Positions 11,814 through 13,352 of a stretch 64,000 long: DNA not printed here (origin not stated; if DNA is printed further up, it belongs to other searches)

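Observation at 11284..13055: Bacterial PIG-V/Gpi18-like (GT76-type) mannosyltransferase coupled to a DPM1-like GT2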

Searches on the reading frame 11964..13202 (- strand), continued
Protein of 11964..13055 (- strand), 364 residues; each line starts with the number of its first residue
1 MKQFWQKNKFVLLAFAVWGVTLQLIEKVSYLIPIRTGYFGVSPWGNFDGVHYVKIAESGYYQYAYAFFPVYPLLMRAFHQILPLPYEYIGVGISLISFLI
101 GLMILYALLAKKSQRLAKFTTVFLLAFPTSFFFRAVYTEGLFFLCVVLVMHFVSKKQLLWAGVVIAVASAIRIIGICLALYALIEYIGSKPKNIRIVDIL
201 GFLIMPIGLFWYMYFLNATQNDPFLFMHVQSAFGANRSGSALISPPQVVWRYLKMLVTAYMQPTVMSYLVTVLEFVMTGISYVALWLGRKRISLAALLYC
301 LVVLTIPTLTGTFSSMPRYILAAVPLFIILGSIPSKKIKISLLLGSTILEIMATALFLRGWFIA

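Call 26: fold_search(model_id=the predicted structure, library=pdb)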
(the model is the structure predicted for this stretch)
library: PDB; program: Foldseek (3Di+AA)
matches with E <= 10: 192; with E <= 0.001: 1
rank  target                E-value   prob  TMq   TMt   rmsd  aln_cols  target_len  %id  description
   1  5ezm                  1.9e-04  1.00  0.51  0.37   9.9       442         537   14  Crystal Structure of ArnT from Cupriavidus metallidurans in the apo state (released 2016-02-17)
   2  9wno_A                1.1e-03  1.00  0.57  0.52   9.4       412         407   14  Cryo-EM structure of Candida glabrata GPI mannosyltransferase I bound to Dol-P-Man (released 2025-12-03)
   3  8imx_U                1.1e-03  1.00  0.48  0.43  10.3       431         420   10  Cryo-EM structure of GPI-T with a chimeric GPI-anchored protein (released 2023-08-16)
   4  8b6l_I                1.2e-03  1.00  0.50  0.30  13.6       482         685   11  Subtomogram average of the human Sec61-TRAP-OSTA-translocon (released 2022-12-07)
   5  5ogl_A                2.0e-03  1.00  0.49  0.29  10.8       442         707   14  Structure of bacterial oligosaccharyltransferase PglB in complex with an acceptor peptide and an lipid-linked oligosac (released 2017-10-25)
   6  6gxc_A                2.8e-03  1.00  0.51  0.30  11.1       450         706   13  Bacterial oligosaccharyltransferase PglB in complex with an inhibitory peptide and a reactive lipid-linked oligosaccha (released 2018-11-14)
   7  6s7t_A                3.3e-03  1.00  0.48  0.29  13.2       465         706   12  Cryo-EM structure of human oligosaccharyltransferase complex OST-B (released 2019-12-18)
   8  6ftg_5                4.0e-03  1.00  0.48  0.31  13.6       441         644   12  Subtomogram average of OST-containing ribosome-translocon complexes from canine rough microsomal membranes (released 2018-03-21)
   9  3rce_A                5.6e-03  1.00  0.50  0.30  11.8       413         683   13  Bacterial oligosaccharyltransferase PglB (released 2011-06-15)
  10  7w72_U                6.7e-03  1.00  0.47  0.42  10.3       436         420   10  Structure of a human glycosylphosphatidylinositol (GPI) transamidase (released 2022-02-16)
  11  6ezn_F                7.3e-03  1.00  0.41  0.27  13.8       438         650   12  Cryo-EM structure of the yeast oligosaccharyltransferase (OST) complex (released 2018-01-17)
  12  8age_A                7.6e-03  1.00  0.47  0.30  10.5       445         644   11  Structure of yeast oligosaccharylransferase complex with acceptor peptide bound (released 2022-12-07)
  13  7oci_F                8.0e-03  1.00  0.47  0.30  11.9       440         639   11  Cryo-EM structure of yeast Ost6p containing oligosaccharyltransferase complex (released 2022-02-16)
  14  5gmy_A                1.1e-02  1.00  0.42  0.22  14.6       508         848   11  Crystal structure of the Archaeoglobus fulgidus oligosaccharyltransferase (O29867_ARCFU) tethered with an acceptor pep (released 2017-02-01)
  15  9s6u_A                1.2e-02  1.00  0.50  0.36   8.9       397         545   15  Ternary cryo-EM structure of human ALG9 with Dol25-PP-GlcNAc2Man8, Dol25-P-Man and Fab (released 2026-03-18)
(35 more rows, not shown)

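Call 28: find_encoding_contigs(protein=P0083, flank=5000, max_places=2)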
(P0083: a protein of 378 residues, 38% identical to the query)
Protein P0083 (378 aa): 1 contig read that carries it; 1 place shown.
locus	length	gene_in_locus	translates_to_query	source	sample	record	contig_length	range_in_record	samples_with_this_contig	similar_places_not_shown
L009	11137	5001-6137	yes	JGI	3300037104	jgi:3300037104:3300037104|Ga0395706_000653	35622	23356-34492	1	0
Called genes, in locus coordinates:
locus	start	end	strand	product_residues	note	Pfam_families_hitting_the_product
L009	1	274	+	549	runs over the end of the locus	PF02366:PMT, PF13231:PMT_2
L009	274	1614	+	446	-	PF02366:PMT (weak), PF13231:PMT_2 (weak)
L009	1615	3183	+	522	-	PF02366:PMT (weak), PF13231:PMT_2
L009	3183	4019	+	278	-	PF00535:Glycos_transf_2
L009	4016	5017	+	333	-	PF13579:Glyco_trans_4_4, PF13439:Glyco_transf_4, PF20706:GT4-conflict (weak), PF00534:Glycos_transf_1, PF13692:Glyco_trans_1_4, PF13524:Glyco_trans_1_2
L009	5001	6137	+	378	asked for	PF04188:Mannosyl_trans2, PF09594:GT87 (weak)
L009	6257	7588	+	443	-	PF13173:AAA_14, PF13635:DUF4143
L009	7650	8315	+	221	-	PF00535:Glycos_transf_2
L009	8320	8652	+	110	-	PF10066:DUF2304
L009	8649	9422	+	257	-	PF00535:Glycos_transf_2, PF10111:Glyco_tranf_2_2, PF13641:Glyco_tranf_2_3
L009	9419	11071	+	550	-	PF10131:PTPS_related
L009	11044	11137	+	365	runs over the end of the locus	-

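Call 29: find_encoding_contigs(protein=P0109, flank=5000, max_places=2)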
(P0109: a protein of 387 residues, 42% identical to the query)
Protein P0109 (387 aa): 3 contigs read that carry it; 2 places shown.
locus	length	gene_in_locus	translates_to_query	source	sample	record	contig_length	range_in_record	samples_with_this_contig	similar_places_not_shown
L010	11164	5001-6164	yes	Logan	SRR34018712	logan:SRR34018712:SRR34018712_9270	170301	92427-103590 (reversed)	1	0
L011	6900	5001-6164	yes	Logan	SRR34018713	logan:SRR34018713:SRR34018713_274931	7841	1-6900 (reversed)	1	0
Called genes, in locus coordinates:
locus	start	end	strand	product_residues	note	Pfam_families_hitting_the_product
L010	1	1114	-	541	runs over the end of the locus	-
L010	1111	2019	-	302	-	PF00535:Glycos_transf_2, PF10111:Glyco_tranf_2_2 (weak), PF13641:Glyco_tranf_2_3, PF13506:Glyco_transf_21 (faint), PF13632:Glyco_trans_2_3 (weak)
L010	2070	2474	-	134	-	-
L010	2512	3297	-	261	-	PF01061:ABC2_membrane (weak), PF12698:ABC2_membrane_3 (weak)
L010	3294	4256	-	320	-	PF00005:ABC_tran, PF13304:AAA_21 (faint)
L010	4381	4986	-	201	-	PF00132:Hexapep, PF14602:Hexapep_2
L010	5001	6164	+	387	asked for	PF04188:Mannosyl_trans2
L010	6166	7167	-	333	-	PF06068:TIP49 (weak), PF05496:RuvB_N, PF01078:Mg_chelatase (faint), PF20720:nSTAND3 (weak), PF00004:AAA, PF07728:AAA_5 (weak), PF17864:AAA_lid_4, PF05491:WHD_RuvB, +1 more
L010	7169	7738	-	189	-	PF01330:RuvA_N, PF14520:HHH_5, PF07499:RuvA_C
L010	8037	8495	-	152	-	PF02075:RuvC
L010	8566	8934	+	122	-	-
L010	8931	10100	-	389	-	PF00534:Glycos_transf_1, PF13692:Glyco_trans_1_4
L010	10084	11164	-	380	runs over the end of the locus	PF13439:Glyco_transf_4, PF00534:Glycos_transf_1, PF13692:Glyco_trans_1_4, PF20706:GT4-conflict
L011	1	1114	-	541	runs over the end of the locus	-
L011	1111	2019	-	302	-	PF00535:Glycos_transf_2, PF10111:Glyco_tranf_2_2 (weak), PF13641:Glyco_tranf_2_3, PF13506:Glyco_transf_21 (faint), PF13632:Glyco_trans_2_3 (weak)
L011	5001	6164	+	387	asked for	PF04188:Mannosyl_trans2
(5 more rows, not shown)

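Call 42: find_related_loci(query=A1, collection=genome_contigs, flank=6000)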
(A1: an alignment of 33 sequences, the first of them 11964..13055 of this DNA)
Query A1 (364 aa) in genome_contigs; peptide patterns used: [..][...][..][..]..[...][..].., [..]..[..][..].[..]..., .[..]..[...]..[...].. (x = any residue, [..] = any of these).
599 stretches matched a pattern (row limit reached: there are more); 571 encode a relative of the query (tblastn E <= 1e-3); the best 80 are kept; 80 distinct loci.
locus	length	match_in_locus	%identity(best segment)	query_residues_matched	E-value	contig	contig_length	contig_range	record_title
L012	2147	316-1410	48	1-364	5e-109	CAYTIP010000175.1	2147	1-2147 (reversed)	MAG TPA_asm: uncultured Gammaproteobacteria bacterium isolate SRP220891_co1_172 genome assembly, contig: NODE_110204_len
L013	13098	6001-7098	49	1-364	2e-103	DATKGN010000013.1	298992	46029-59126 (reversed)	MAG TPA_asm: Patescibacteria group bacterium isolate SMAG_U14552 k141_122833, whole genome shotgun sequence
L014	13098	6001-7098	46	1-364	4e-100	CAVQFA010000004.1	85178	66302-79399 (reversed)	MAG: Candidatus Gottesmanbacteria bacterium isolate MFD05942.bin.1.211 genome assembly, contig: contig_84293, whole geno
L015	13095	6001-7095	49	1-364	4e-100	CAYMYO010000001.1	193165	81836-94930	MAG TPA_asm: uncultured Gammaproteobacteria bacterium isolate SRP302447_co1_58 genome assembly, contig: NODE_264_length_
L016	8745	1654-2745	45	1-364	4e-82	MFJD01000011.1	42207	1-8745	MAG: Candidatus Gottesmanbacteria bacterium RBG_16_52_11 RBG_16_scaffold_2924, whole genome shotgun sequence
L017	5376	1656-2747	40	1-364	9e-78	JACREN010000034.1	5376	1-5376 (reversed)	MAG: Candidatus Gottesmanbacteria bacterium isolate NC_groundwater_1700_Pr3_B-0.1um_46_16 SR-2_scaffold_141_1995636, who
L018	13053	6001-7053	42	14-364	1e-73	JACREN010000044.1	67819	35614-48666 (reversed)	MAG: Candidatus Gottesmanbacteria bacterium isolate NC_groundwater_1700_Pr3_B-0.1um_46_16 SR-2_scaffold_141_3391866, who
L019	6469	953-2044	42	1-364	1e-71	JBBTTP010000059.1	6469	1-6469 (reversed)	MAG: Patescibacteria group bacterium isolate H52-bin037_1 H52_bin037_1_000000000059, whole genome shotgun sequence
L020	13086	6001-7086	40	1-364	2e-71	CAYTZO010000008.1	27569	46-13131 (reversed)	MAG TPA_asm: uncultured Gammaproteobacteria bacterium isolate SRP093762_co1_179 genome assembly, contig: NODE_1041_lengt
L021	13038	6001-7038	41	1-364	6e-69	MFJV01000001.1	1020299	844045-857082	MAG: Candidatus Gottesmanbacteria bacterium RIFCSPLOWO2_01_FULL_43_11b rifcsplowo2_01_scaffold_30, whole genome shotgun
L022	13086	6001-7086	37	1-364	2e-68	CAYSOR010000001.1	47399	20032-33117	MAG TPA_asm: uncultured Gammaproteobacteria bacterium isolate binchicken_co266_188 genome assembly, contig: NODE_1458_le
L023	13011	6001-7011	39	9-364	1e-68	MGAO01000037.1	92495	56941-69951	MAG: Candidatus Roizmanbacteria bacterium RIFCSPLOWO2_01_FULL_40_14 rifcsplowo2_01_scaffold_425, whole genome shotgun se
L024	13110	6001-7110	40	1-364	1e-66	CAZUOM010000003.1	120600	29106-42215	MAG TPA_asm: uncultured Gammaproteobacteria bacterium isolate binchicken_co341_72 genome assembly, contig: NODE_7_length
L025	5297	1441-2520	39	5-364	7e-67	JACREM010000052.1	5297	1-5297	MAG: Candidatus Gottesmanbacteria bacterium isolate NC_groundwater_1699_Pr3_B-0.1um_43_117 SR-2_scaffold_141_1778143, wh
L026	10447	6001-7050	40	18-364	1e-65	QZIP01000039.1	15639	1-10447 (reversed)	MAG: Candidatus Parcubacteria bacterium isolate SURF_62 Ga0104751_1005437, whole genome shotgun sequence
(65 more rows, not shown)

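Call 47: search_protein_families(library=pfam, proteins=[L004:6131-6511:+, L004:7218-7628:+, L004:6521-7198:+, L004:3553-4992:+], max_evalue=1)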
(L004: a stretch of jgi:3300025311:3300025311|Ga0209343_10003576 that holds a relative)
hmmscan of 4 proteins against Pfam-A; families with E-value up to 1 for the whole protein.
L004:6131-6511:+ (127 aa): 4 families
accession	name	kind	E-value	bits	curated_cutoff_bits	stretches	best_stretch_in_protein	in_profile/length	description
PF00892.27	EamA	-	0.00013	22.7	28.2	1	6-125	26-134/135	EamA-like transporter family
PF00893.25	Multi_Drug_Res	-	0.00035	21.5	23.7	1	56-116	32-92/93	Small Multidrug Resistance protein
PF10639.15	TMEM234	-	0.01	16.3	30.1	1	11-124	1-112/113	Putative transmembrane family 234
PF10508.15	Proteasom_PSMB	-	0.22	10.4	23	1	42-98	244-300/499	Proteasome non-ATPase 26S subunit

L004:7218-7628:+ (137 aa): 3 families
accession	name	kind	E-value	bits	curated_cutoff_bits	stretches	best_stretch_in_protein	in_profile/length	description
PF10066.14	DUF2304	-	7.1e-23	81.3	25.5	1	5-108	2-105/106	Uncharacterized conserved protein (DUF2304)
PF04987.19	PigN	-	0.019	14.2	25.4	1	5-89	232-317/456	Phosphatidylinositolglycan class N (PIG-N)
PF12669.12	FeoB_associated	-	0.37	11.5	27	0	5-27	5-27/44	FeoB-associated Cys-rich membrane protein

L004:6521-7198:+ (226 aa): 3 families
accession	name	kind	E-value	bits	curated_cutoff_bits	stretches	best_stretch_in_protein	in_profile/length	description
PF00535.33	Glycos_transf_2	-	5.9e-30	104.8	23.3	1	5-166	2-167/168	Glycosyl transferase family 2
PF01909.29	NTP_transf_2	-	0.0075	17.1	21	1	76-123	28-79/93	Nucleotidyltransferase domain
PF13641.12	Glyco_tranf_2_3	-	0.034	14.6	27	1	5-120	5-125/230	Glycosyltransferase like family 2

L004:3553-4992:+ (480 aa): 2 families
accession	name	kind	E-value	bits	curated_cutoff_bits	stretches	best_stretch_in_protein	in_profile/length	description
PF09852.15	DUF2079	-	1.5e-24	87.4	28.2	1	47-468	10-451/459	Predicted membrane protein (DUF2079)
PF24008.1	DUF7322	-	0.11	12.5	27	1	181-225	11-54/61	Domain of unknown function (DUF7322)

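Call 48: search_protein_families(library=ncbifam, proteins=[L004:6521-7198:+, L004:6131-6511:+], max_evalue=0.001)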
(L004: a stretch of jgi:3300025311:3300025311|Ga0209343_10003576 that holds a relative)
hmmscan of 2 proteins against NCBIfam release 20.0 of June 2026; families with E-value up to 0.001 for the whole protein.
L004:6521-7198:+ (226 aa): 14 families
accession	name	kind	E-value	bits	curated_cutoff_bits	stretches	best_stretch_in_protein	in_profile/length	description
NF058614.1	PPMAGASynPpgS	equivalog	1.9e-51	174.7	370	1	4-223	3-222/226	polyprenyl-phospho-N-acetylgalactosaminyl synthase PpgS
TIGR04182.1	glyco_TIGR04182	equivalog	1.8e-31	109.6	325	1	4-225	3-215/293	S-layer glycoprotein N-glycosyltransferase AglJ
NF041391.1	DPhHxTase_Halo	equivalog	2.7e-18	65.7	375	1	9-196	3-182/213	dolichyl-phosphate hexose transferase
NF047588.1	GlcsyltransPgfSStrep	equivalog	1.6e-16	60.4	500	1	1-175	1-176/308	glycosyltransferase PgfS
NF007986.1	PRK10714.1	equivalog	1.2e-11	44.2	529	1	2-195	7-198/316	undecaprenyl-phosphate 4-deoxy-4-formamido-L-arabinose transferase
TIGR03937.1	PgaC_IcaA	equivalog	1.3e-09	37.5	422.3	1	4-108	48-152/407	poly-beta-1,6-N-acetyl-D-glucosamine synthase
TIGR03469.1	HpnB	hypoth_equivalog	7.8e-09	35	379.25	1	4-114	47-168/386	hopene-associated glycosyltransferase HpnB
TIGR04283.1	glyco_like_mftF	equivalog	1.2e-08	34.8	182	1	5-120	3-112/221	TIGR04283 family arsenosugar biosynthesis glycosyltransferase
NF041875.1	EPS_EpsD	equivalog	2.8e-08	33.5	370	1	5-118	3-116/325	exopolysaccharide biosynthesis glycosyltransferase EpsD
NF010496.0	PRK13915.1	equivalog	3.3e-08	33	262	1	4-113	34-150/307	glucosyl-3-phosphoglycerate synthase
NF007482.0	PRK10073.1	equivalog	5.5e-08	32.2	423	1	4-113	9-117/334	glycosyltransferase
TIGR01556.1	rhamnosyltran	subfamily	2.7e-06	26.8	200.55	1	15-123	9-116/281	rhamnosyltransferase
NF047683.1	TeichurnBiosyTuaG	equivalog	4.2e-06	26.6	400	1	4-110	9-115/252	teichuronic acid biosynthesis protein TuaG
TIGR03965.1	mycofact_glyco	equivalog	0.00011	21.2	280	1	3-110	76-183/467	mycofactocin biosynthesis glycosyltransferase MftF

L004:6131-6511:+ (127 aa): 4 families
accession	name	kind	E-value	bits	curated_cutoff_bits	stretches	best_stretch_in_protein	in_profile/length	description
NF002816.2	PRK02971.1-2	equivalog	7.1e-12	45.8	99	1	13-126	4-118/120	4-amino-4-deoxy-L-arabinose-phosphoundecaprenol flippase subunit ArnF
NF011625.2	PRK15051.1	equivalog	5e-05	23.5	92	1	59-125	43-108/111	4-amino-4-deoxy-L-arabinose-phosphoundecaprenol flippase subunit ArnE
NF000384.1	QacCGHJ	equivalog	0.00047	20.4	160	0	57-123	33-99/107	QacCGHJ group quaternary ammonium compound efflux SMR transporter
NF000277.1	qac_SMR_G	exception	0.00091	19.5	200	0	58-124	34-100/107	quaternary ammonium compound efflux SMR transporter QacG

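Call 50: search_protein_representatives(alignment_id=A1)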
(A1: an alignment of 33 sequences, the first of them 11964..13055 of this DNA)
Query: 33 sequences, 365 profile positions. Proteins with E-value up to 0.001 (for the whole library): 19247; up to 1e-10: 14036; up to 1e-30: 5055. The best 150 are listed.
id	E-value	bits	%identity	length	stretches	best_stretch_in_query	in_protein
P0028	3.2e-137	474.2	-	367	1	1-365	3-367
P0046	6.3e-137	473.2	-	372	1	6-364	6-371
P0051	9.7e-134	462.8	-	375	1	1-365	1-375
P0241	7.7e-129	446.6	-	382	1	1-365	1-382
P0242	3.1e-128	444.6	-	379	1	8-365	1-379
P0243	8.0e-127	440.0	-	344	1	25-365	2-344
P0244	2.2e-126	438.6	-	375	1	1-365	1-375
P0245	2.7e-126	438.2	-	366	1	1-365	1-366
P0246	2.3e-124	431.9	-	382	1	1-365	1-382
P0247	3.2e-123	428.1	-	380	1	1-365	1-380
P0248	9.1e-122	423.4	-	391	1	3-365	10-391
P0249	1.7e-120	419.1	-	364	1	1-365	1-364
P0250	2.0e-120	418.9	-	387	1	8-365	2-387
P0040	2.1e-120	418.8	-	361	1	1-365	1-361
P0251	3.4e-120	418.2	-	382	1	6-365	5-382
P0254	4.1e-117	408.0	-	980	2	3-365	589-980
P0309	4.8e-101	355.2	-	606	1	14-365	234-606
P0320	7.0e-100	351.3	-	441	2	10-196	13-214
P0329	1.4e-98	347.0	-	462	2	10-197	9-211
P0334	4.8e-98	345.3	-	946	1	12-365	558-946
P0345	1.1e-95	337.5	-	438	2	5-209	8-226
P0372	9.4e-93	327.9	-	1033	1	8-365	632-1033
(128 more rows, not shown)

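Call 51: search_protein_families(library=pfam, proteins=[P0309, P0254, P0334, P0372, P0320, P0329, P0345], max_evalue=0.001)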
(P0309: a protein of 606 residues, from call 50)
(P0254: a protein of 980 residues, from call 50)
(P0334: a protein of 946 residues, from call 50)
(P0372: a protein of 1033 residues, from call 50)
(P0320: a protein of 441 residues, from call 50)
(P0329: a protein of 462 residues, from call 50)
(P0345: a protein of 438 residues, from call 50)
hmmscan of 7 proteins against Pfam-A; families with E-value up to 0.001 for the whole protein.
P0309 (606 aa): 0 families

P0254 (980 aa): 1 family
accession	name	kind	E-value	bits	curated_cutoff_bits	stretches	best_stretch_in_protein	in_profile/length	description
PF10131.15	PTPS_related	-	2.4e-08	33.3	26.4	1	112-435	22-303/621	6-pyruvoyl-tetrahydropterin synthase related domain; membrane protein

P0334 (946 aa): 0 families

P0372 (1033 aa): 1 family
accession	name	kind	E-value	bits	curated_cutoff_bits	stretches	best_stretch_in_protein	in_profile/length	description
PF04188.19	Mannosyl_trans2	-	9.6e-12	45.4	22.4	1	640-823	20-206/443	Mannosyltransferase (PIG-V)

P0320 (441 aa): 1 family
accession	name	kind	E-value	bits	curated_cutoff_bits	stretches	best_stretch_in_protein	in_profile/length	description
PF04188.19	Mannosyl_trans2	-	6.5e-07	29.5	22.4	1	57-196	54-203/443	Mannosyltransferase (PIG-V)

P0329 (462 aa): 0 families

P0345 (438 aa): 0 families
